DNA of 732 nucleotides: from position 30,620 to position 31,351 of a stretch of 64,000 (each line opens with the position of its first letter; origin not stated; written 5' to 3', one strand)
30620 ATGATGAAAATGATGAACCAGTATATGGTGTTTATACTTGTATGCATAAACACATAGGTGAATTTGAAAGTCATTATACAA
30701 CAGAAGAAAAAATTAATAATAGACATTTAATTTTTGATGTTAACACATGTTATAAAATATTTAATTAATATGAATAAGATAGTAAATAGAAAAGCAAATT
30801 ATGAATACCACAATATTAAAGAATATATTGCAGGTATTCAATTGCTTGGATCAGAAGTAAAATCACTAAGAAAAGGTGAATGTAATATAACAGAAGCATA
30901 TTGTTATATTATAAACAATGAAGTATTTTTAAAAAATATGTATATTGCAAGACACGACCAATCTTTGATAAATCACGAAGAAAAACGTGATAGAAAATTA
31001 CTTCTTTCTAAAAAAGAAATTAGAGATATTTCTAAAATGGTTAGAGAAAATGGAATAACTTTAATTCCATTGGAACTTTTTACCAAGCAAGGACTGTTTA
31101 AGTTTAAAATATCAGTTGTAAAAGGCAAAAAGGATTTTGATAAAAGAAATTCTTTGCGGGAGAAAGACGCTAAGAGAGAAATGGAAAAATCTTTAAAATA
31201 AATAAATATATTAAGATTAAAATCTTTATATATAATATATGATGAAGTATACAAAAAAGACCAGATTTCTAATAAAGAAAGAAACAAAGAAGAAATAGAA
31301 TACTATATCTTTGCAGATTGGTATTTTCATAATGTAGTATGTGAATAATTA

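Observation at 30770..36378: Virus-encoded translation-rescue and tRNA-repair toolkit: SmpB, about ten tRNAs, and two tandem Rnl2-type RNA ligases in one 5.6-kb stretch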

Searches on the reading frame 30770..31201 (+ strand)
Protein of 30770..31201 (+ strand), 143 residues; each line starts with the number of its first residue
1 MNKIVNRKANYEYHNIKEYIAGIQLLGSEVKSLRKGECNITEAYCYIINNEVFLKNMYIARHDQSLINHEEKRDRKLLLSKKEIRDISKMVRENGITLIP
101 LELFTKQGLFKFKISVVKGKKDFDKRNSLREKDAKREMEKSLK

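Call 5: search_protein_families(library=pfam, proteins=[window:30770-31201:+], max_evalue=0.01)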
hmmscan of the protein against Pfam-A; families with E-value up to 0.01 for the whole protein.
window:30770-31201:+ (143 aa): 1 family
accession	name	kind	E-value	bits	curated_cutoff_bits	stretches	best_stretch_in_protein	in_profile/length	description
PF01668.23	SmpB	-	2.7e-48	164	27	1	5-143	3-142/143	SmpB protein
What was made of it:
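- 30770..31201 (+): SmpB (SsrA-binding protein), 143 aa, with an intact C-terminal tail (DKR...KRE). PF01668 164 bits (call 5).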

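Call 9: search_dna_similar(query=window:30770-31201:+, collection=phages, mode=protein, max_evalue=0.001)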
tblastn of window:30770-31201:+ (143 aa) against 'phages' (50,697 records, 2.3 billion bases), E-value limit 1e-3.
Records with a match: 68; places in all: 68; records where one place covers at least 80% of the query: 66.
Best place of each record, by identity: <60% 68.
By first word of the organism name: Bacteriophage 19; Prevotella 15; Listeria 6; Klebsiella 6; uncultured 5; Staphylococcus 4; Escherichia 4; Acinetobacter 3; Enterococcus 2; Mammaliicoccus 1; and 3 more.
By host as written in the record: - 27; Prevotella sp. 15; Listeria monocytogenes 6; Staphylococcus aureus 3; Escherichia coli 500465 2; Klebsiella pneumoniae ST15-OXA48 2; Klebsiella pneumoniae ST437-OXA245 2; Mammaliicoccus sciuri IVB6228 1; and 10 more.
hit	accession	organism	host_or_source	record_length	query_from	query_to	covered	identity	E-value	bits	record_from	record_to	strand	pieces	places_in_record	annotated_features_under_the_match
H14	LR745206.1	uncultured phage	metagenomic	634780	6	142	96%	51.8%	8e-40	147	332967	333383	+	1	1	record has no annotation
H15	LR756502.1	uncultured phage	metagenomic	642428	1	141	99%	48.3%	2e-39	145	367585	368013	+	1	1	record has no annotation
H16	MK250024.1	Prevotella phage Lak-B5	Prevotella sp.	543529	4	143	98%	44.8%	1e-32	126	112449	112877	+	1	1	record has no annotation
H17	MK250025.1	Prevotella phage Lak-B6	Prevotella sp.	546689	4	143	98%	44.8%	1e-32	126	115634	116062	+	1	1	record has no annotation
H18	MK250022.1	Prevotella phage Lak-B3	Prevotella sp.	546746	4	143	98%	44.8%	1e-32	126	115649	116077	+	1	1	record has no annotation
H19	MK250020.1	Prevotella phage Lak-B1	Prevotella sp.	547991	4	143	98%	44.8%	1e-32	126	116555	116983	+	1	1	record has no annotation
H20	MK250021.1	Prevotella phage Lak-B2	Prevotella sp.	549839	4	143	98%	44.8%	1e-32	126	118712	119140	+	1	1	record has no annotation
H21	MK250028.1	Prevotella phage Lak-B9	Prevotella sp.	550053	4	143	98%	44.8%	1e-32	126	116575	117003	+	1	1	record has no annotation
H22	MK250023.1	Prevotella phage Lak-B4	Prevotella sp.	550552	4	143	98%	44.8%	1e-32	126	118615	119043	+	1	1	record has no annotation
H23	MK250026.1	Prevotella phage Lak-B7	Prevotella sp.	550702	4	143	98%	44.8%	1e-32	126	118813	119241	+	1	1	record has no annotation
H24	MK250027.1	Prevotella phage Lak-B8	Prevotella sp.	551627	4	143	98%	44.8%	1e-32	126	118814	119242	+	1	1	record has no annotation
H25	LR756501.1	uncultured phage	metagenomic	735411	4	143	98%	44.7%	1e-33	129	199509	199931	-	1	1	record has no annotation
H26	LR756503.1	uncultured phage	metagenomic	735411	4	143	98%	44.7%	1e-33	129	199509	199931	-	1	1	record has no annotation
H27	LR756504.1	uncultured phage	metagenomic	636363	6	142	96%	45.0%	1e-31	123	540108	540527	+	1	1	record has no annotation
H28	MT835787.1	Bacteriophage sp.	human fecal samples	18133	6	143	97%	44.6%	4e-28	113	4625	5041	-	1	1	record has no annotation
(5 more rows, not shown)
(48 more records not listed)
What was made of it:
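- Closest known: Phages that encode tmRNA but not SmpB. Different: SmpB is rarer in phages. tblastn finds it in 68 of 50,697 records, mostly megaphages (call 9).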

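Call 16: search_protein_families(library=ncbifam, proteins=[window:30770-31201:+], max_evalue=0.01)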
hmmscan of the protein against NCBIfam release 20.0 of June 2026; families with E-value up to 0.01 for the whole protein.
window:30770-31201:+ (143 aa): 3 families
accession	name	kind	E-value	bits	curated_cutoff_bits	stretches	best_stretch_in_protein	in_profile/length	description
NF003843.0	PRK05422.1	equivalog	9e-49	165.1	130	1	4-143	14-154/156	SsrA-binding protein SmpB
TIGR00086.1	smpB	equivalog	2e-46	157.6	119.1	1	4-143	3-144/144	SsrA-binding protein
NF037951.1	spanin2_2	subfamily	0.0018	18.3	100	1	28-90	25-86/107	bacteriophage spanin2 family protein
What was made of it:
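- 30770..31201 (+): NCBIfam equivalogs above cut-off (call 16).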

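Call 17: search_protein_families(library=phrogs, proteins=[window:30770-31201:+], max_evalue=0.01)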
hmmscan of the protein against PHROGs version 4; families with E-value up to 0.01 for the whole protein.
window:30770-31201:+ (143 aa): 1 family
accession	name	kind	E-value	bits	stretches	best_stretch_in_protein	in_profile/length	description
phrog_6791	-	unknown function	2.3e-41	142.2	1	5-143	16-155/159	-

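Call 34: find_related_loci(query=window:30770-31201:+, collection=viral_contigs, flank=10000)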
Query window:30770-31201:+ (143 aa) in viral_contigs; peptide patterns used: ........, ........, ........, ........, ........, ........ (x = any residue, [..] = any of these).
5 stretches matched a pattern; 1 encode a relative of the query (tblastn E <= 1e-3); 1 distinct loci.
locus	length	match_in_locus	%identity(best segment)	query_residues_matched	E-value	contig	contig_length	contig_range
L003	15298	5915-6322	36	4-138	1e-26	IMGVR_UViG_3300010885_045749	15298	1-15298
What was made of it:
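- Tried and rejected: SmpB single-sequence scan of IMG/VR returned only one locus (call 34).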

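Call 35: search_solved_structures(query=window:30770-31201:+, max_evalue=0.001, show_alignments=3)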
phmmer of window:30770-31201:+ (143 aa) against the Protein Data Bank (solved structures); distinct sequences matched with E-value up to 0.001: 15.
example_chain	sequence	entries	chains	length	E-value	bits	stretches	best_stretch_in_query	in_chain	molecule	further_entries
5zey_C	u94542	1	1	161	6.5e-30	107.1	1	5-141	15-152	SsrA-binding protein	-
7ljp_A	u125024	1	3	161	9.5e-30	106.5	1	5-140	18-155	SsrA-binding protein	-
1p6v_A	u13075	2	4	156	1e-27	100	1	6-143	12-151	SsrA-binding protein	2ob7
1j1h_A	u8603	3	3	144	2.7e-25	92.1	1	4-139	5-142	Small Protein B | SMALL PROTEIN B SMPB | SsrA-binding protein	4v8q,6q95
3iyq_B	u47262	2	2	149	3.2e-25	91.9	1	5-139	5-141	SsrA-binding protein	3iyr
1k8h_A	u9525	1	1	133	1.5e-22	83.3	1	6-125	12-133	Small protein B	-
1zc8_K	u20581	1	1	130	1.6e-21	79.9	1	6-121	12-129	SsrA-binding protein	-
2czj_A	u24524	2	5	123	1.8e-21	79.7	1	4-120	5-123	SsrA-binding protein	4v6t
1wjx_A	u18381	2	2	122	1.9e-21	79.7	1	5-120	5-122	SsrA-binding protein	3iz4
7acj_5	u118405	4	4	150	3.2e-21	78.9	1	5-135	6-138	SsrA-binding protein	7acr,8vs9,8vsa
6q97_5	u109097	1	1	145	3.5e-21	78.8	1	5-135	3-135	SsrA-binding protein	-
7abz_5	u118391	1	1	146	3.6e-21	78.8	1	5-135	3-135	SsrA-binding protein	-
7ac7_5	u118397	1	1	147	3.6e-21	78.8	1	5-135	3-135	SsrA-binding protein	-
6q98_5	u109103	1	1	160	4e-21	78.6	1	5-135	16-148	SsrA-binding protein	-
6q9a_5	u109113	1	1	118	1.1e-14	57.8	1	5-118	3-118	SsrA-binding protein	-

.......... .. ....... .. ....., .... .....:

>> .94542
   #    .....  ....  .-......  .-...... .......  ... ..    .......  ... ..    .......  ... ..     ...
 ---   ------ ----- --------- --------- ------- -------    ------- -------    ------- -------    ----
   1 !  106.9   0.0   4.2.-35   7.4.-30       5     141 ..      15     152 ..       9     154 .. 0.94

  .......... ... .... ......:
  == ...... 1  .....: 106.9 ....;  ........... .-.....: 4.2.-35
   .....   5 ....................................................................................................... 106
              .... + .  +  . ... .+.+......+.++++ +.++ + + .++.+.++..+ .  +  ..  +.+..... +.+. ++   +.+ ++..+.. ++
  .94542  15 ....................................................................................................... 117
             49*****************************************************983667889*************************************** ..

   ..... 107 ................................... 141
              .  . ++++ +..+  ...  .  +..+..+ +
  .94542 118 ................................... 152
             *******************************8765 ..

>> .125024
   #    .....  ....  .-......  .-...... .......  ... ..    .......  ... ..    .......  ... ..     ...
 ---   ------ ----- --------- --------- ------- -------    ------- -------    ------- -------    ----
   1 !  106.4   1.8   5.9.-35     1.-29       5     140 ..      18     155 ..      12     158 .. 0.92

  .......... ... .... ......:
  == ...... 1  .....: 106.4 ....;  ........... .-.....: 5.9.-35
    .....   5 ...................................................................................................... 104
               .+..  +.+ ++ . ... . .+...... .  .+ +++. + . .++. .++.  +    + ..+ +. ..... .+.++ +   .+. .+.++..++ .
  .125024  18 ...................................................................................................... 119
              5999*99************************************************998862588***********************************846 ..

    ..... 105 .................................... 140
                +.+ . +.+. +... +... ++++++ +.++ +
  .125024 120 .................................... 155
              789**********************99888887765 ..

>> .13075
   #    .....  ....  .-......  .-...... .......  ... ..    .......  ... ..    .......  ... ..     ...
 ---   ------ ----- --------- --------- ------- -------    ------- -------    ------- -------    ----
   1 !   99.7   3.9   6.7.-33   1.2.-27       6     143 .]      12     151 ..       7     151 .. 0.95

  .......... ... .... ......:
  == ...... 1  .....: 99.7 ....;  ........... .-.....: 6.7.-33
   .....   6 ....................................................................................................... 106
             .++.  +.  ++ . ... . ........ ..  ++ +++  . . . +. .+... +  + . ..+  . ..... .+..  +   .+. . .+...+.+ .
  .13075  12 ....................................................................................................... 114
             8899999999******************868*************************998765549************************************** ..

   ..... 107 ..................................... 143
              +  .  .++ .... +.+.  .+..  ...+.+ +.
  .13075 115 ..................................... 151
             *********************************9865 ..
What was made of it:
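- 30770..31201 (+): Aligns end to end with solved SmpBs (call 35).
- On SmpB: Aligned to residue 143 of 143 with Aquifex SmpB and to residue 141 with M. tuberculosis SmpB (call 35).
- Checked: It aligns over residues 5-143 with solved SmpB chains, C-terminal tail included (call 35).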

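Call 79: find_homologous_proteins(query=window:30770-31201:+, max_evalue=0.001)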
Query window:30770-31201:+ (143 aa): 267 proteins with E <= 0.001 among 283 candidates; the best 120 are listed.
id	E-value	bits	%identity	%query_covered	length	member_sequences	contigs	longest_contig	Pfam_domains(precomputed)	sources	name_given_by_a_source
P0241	9.3e-85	299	100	100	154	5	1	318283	PF01668.24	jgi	-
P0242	2.7e-53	197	67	100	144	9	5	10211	PF01668.24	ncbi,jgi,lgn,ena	jgi:SsrA-binding protein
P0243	4.9e-53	196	67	100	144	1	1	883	PF01668.24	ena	-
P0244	8.8e-52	192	65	99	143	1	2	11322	PF01668.24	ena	-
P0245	1.2e-51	192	63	99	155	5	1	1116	PF01668.24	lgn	-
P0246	2.3e-51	191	64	99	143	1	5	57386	PF01668.24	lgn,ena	-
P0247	5.8e-51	190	63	99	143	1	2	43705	PF01668.24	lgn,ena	-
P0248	1.0e-50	189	63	100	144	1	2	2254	PF01668.24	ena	-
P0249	1.3e-50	189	63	100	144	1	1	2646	PF01668.24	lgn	-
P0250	1.4e-50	189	62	98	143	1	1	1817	PF01668.24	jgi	-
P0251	1.9e-50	188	65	99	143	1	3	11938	PF01668.24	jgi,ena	jgi:SsrA-binding protein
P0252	2.1e-50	188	65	99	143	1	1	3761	PF01668.24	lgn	-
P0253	2.4e-50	188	64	99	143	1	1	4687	PF01668.24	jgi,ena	jgi:SsrA-binding protein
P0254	3.0e-50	187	62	98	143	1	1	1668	PF01668.24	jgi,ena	jgi:SsrA-binding protein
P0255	3.1e-50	187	64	99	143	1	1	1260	PF01668.24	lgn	-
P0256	4.2e-50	187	65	99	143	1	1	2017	PF01668.24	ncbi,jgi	jgi:SsrA-binding protein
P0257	4.3e-50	187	63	100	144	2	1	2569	PF01668.24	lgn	-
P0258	5.8e-50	187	65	99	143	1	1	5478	PF01668.24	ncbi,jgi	jgi:SsrA-binding protein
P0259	6.1e-50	186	61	98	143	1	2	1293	PF01668.24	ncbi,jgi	jgi:SsrA-binding protein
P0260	6.5e-50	186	63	100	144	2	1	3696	PF01668.24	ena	-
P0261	6.8e-50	186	63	99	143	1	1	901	PF01668.24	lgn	-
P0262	7.2e-50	186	63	99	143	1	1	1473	PF01668.24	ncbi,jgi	jgi:SsrA-binding protein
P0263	7.4e-50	186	60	98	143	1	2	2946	PF01668.24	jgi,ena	jgi:SsrA-binding protein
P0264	1.4e-49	185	60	98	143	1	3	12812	PF01668.24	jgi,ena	-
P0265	1.5e-49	185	60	100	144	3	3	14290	PF01668.24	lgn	-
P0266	1.8e-49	185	60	98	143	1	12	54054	PF01668.24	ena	-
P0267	2.2e-49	185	61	98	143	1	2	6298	PF01668.24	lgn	-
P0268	2.2e-49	185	60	98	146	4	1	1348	PF01668.24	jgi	-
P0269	3.4e-49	184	60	98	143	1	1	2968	PF01668.24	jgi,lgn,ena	jgi:SsrA-binding protein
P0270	4.3e-49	184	61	98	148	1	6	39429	PF01668.24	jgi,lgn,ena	jgi:SsrA-binding protein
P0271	5.5e-49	183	60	98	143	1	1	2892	PF01668.24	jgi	-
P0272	7.4e-49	183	60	98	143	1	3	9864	PF01668.24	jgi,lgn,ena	jgi:SsrA-binding protein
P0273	8.2e-49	183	59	97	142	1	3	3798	PF01668.24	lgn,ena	-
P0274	1.6e-48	182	59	97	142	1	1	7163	PF01668.24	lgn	-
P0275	3.1e-48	181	60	98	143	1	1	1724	PF01668.24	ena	-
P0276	3.2e-48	181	60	98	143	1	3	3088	PF01668.24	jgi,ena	jgi:SsrA-binding protein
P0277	7.8e-48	180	60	99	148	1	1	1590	PF01668.24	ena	-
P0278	1.2e-47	179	60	99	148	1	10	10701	PF01668.24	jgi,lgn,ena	jgi:SsrA-binding protein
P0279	1.8e-47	178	59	99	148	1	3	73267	PF01668.24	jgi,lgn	jgi:SsrA-binding protein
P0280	3.2e-47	178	59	98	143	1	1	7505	PF01668.24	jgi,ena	jgi:SsrA-binding protein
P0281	3.9e-47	177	59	99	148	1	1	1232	PF01668.24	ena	-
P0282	9.8e-46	173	61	94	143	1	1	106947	PF01668.24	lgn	-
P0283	1.4e-45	172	65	90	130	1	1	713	PF01668.24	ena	-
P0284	2.7e-44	168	59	95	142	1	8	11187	PF01668.24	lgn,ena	-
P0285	2.8e-44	168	60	98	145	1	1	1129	PF01668.24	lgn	-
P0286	2.0e-43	165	58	95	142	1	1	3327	PF01668.24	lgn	-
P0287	2.4e-43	165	57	98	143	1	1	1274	PF01668.24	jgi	jgi:SsrA-binding protein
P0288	2.7e-43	165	58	97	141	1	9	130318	PF01668.24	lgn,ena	-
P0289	4.1e-42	161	56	95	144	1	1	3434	PF01668.24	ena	-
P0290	6.0e-42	161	59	95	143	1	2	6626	PF01668.24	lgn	-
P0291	6.2e-42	161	55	95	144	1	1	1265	PF01668.24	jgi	jgi:SsrA-binding protein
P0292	1.4e-41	159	59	95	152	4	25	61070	PF01668.24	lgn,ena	-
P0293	1.5e-41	159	59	95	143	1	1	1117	PF01668.24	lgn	-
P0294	1.8e-41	159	56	95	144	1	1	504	PF01668.24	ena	-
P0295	2.7e-41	158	59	95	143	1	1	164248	PF01668.24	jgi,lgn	jgi:SsrA-binding protein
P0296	2.8e-41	158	59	95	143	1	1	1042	PF01668.24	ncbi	-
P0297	3.1e-41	158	59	95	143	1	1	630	PF01668.24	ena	-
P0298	3.3e-41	158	55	97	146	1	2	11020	PF01668.24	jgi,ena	jgi:SsrA-binding protein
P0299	3.5e-41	158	55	97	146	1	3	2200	PF01668.24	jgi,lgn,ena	-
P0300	3.6e-41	158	61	92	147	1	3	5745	PF01668.24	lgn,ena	-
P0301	8.1e-41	157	54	95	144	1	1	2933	PF01668.24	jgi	jgi:SsrA-binding protein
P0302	7.7e-40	154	56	94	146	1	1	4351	PF01668.24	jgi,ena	-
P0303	1.9e-39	153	56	95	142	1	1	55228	PF01668.24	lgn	-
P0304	5.4e-39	151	50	98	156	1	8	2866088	PF01668.24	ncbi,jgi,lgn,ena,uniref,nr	ncbi:SsrA-binding protein SmpB [Balneola vulgaris]|jgi:SsrA-binding protein|uniref:SsrA-binding prot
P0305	7.1e-39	151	55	95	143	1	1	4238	PF01668.24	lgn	-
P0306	1.4e-38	150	54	97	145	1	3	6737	PF01668.24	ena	-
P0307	2.3e-38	149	54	97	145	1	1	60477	PF01668.24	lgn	-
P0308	2.8e-38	149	54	97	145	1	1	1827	PF01668.24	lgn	-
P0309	5.1e-38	148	52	97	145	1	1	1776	PF01668.24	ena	-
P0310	7.2e-38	147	51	97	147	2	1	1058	PF01668.24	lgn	-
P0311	7.9e-38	147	55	94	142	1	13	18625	PF01668.24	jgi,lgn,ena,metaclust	metaclust:\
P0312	8.0e-38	147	55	94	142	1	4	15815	PF01668.24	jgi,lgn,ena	jgi:SsrA-binding protein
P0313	1.2e-37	147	49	98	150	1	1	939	PF01668.24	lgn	-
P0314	2.2e-37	146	48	98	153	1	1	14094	PF01668.24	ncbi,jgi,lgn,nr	ncbi:MAG: SsrA-binding protein SmpB [Prevotellaceae bacterium]|jgi:SsrA-binding protein|nr:SsrA-bind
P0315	2.2e-37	146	48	98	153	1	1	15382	PF01668.24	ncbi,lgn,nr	ncbi:SsrA-binding protein [Bacteroidia bacterium]|nr:SsrA-binding protein [Bacteroidia bacterium]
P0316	5.8e-37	144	51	99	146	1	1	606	PF01668.24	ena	-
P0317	6.5e-37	144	47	98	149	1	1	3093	PF01668.24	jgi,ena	-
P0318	8.5e-37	144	50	98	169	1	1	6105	PF01668.24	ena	-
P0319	1.2e-36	143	49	98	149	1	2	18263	PF01668.24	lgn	-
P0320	1.2e-36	143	50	96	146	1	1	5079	PF01668.24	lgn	-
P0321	1.4e-36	143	52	98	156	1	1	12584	PF01668.24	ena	-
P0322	1.5e-36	143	49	99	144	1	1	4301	PF01668.24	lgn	-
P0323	1.7e-36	143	50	97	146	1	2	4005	PF01668.24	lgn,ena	-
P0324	1.8e-36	143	52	97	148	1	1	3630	PF01668.24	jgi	jgi:SsrA-binding protein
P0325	3.6e-36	142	50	97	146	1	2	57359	PF01668.24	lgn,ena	-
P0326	4.2e-36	142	52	97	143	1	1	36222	PF01668.24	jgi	jgi:SsrA-binding protein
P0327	6.6e-36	141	52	97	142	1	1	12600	PF01668.24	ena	-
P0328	7.4e-36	141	49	98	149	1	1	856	PF01668.24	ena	-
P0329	9.4e-36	141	55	97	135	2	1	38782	PF01668.24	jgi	jgi:SsrA-binding protein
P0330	1.1e-35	140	51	98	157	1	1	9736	PF01668.24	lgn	-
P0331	1.2e-35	140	45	98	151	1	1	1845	PF01668.24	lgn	-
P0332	2.1e-35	139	49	97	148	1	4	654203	PF01668.24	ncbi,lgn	-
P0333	2.2e-35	139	50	98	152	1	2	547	PF01668.24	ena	-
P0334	2.3e-35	139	50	100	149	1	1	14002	PF01668.24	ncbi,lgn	-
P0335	2.5e-35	139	48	99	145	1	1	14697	PF01668.24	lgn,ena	-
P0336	3.0e-35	139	50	98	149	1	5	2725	PF01668.24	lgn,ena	-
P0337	3.2e-35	139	50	98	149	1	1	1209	PF01668.24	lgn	-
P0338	3.2e-35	139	50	98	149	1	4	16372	PF01668.24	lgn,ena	-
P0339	3.2e-35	139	50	98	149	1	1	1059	PF01668.24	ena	-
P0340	3.2e-35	139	50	98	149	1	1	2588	PF01668.24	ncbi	-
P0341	3.5e-35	139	50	98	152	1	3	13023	PF01668.24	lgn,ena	-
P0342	3.8e-35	139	50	98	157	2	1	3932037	PF01668.24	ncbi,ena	-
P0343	4.6e-35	138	50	99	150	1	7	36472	PF01668.24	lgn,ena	-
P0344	5.2e-35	138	47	99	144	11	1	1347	PF01668.24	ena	-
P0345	6.4e-35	138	49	98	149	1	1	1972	PF01668.24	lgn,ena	-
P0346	6.5e-35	138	47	96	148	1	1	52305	PF01668.24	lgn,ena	-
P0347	7.8e-35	138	49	98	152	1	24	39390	PF01668.24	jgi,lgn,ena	jgi:SsrA-binding protein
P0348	7.8e-35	138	49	98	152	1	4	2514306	PF01668.24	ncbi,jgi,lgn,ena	jgi:SsrA-binding protein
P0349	8.1e-35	138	46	98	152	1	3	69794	PF01668.24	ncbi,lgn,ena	ncbi:MAG: SsrA-binding protein SmpB [Prolixibacteraceae bacterium]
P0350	9.9e-35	137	49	98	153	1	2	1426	PF01668.24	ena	-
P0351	9.9e-35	137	49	98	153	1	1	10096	PF01668.24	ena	-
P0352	1.0e-34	137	49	98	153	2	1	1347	PF01668.24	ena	-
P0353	1.1e-34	137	49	98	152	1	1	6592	PF01668.24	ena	-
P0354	1.1e-34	137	49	98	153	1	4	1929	PF01668.24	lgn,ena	-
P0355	1.1e-34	137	49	98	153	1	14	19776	PF01668.24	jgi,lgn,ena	jgi:SsrA-binding protein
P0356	1.1e-34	137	49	98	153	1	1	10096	PF01668.24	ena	-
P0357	1.1e-34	137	49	98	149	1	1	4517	PF01668.24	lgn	-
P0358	1.1e-34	137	49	98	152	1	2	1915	PF01668.24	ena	-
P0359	1.2e-34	137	49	98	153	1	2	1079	PF01668.24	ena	-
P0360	1.2e-34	137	49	98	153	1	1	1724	PF01668.24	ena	-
